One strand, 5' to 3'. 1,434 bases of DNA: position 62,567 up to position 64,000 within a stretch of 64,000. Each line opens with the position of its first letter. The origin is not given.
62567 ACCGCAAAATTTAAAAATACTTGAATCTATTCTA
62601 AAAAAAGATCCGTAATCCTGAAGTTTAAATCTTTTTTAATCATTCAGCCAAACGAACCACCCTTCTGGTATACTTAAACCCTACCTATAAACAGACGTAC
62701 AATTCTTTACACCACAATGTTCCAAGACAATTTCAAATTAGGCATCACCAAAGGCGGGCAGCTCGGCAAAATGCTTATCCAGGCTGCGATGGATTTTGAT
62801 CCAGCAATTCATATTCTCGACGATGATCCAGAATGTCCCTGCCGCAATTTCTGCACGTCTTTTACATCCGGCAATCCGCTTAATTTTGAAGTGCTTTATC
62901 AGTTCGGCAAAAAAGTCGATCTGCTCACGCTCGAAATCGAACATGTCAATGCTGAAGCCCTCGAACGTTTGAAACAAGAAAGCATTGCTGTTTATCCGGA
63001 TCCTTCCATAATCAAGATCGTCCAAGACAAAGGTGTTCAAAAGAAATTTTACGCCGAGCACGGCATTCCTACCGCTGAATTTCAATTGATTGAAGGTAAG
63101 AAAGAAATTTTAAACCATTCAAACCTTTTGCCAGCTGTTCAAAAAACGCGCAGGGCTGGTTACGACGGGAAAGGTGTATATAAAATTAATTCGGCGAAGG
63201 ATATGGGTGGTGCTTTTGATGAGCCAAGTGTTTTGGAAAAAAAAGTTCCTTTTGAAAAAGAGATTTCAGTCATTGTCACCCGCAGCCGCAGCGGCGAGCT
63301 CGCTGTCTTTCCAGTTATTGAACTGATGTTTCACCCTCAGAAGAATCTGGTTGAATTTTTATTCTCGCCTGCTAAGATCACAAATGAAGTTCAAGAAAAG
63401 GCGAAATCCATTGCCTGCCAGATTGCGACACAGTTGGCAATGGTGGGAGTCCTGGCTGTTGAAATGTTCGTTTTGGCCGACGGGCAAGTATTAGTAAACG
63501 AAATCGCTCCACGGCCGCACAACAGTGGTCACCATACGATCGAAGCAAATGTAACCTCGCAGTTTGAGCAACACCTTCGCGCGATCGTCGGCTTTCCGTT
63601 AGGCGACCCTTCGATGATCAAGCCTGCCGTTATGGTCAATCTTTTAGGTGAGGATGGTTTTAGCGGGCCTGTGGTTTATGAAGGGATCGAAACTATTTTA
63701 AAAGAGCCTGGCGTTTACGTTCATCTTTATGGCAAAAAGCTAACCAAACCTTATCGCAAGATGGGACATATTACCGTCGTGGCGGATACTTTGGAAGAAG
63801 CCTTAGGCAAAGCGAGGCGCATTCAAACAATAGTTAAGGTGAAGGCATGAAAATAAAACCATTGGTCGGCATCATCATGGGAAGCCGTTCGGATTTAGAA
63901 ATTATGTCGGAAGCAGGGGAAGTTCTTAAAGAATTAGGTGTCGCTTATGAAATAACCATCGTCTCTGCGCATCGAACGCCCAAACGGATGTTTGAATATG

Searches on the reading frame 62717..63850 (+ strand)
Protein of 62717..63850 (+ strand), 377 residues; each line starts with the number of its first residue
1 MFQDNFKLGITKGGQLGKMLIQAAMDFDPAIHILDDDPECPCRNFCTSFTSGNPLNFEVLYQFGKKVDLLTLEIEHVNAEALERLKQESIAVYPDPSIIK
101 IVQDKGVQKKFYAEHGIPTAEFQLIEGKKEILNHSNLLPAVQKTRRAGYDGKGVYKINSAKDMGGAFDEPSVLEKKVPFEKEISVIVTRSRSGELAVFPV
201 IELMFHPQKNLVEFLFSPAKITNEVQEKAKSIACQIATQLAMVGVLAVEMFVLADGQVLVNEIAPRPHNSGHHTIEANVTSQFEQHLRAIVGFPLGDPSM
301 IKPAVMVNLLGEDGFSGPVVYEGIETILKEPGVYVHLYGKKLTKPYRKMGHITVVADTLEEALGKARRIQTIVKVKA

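Call 45: search_protein_families(library=pfam, proteins=[window:62717-63850:+], max_evalue=0.1)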
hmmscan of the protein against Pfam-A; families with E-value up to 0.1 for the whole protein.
window:62717-63850:+ (377 aa): 8 families
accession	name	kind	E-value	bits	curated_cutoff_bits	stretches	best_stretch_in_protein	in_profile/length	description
PF02222.28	ATP-grasp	-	2.5e-47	161.3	27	1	111-283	2-179/179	ATP-grasp domain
PF22660.2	RS_preATP-grasp-like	-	3.7e-24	85.4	27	1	7-103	3-98/98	Ribonucleotide synthetase preATP-grasp domain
PF17769.7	PurK_C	-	2.1e-20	72.6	22.6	1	304-363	1-54/56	Phosphoribosylaminoimidazole carboxylase C-terminal domain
PF07478.18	Dala_Dala_lig_C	-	5.2e-06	26.5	24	1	114-267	4-176/204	D-ala D-ala ligase C-terminus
PF21244.3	PurT_C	-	6e-05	22.9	26.7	1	315-370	11-65/68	PurT, C-terminal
PF14397.11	ATPgrasp_ST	-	0.017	14.8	31.4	0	91-194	8-110/278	Sugar-transfer associated ATP-grasp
PF11681.13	KPP10_Orf10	-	0.033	14.5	25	1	250-291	44-82/144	Bacteriophage KPP10, Structural protein ORF10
PF11985.13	Phage_Mu_Gp27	-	0.084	13.7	28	0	308-366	14-75/173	Bacteriophage Mu, Gp27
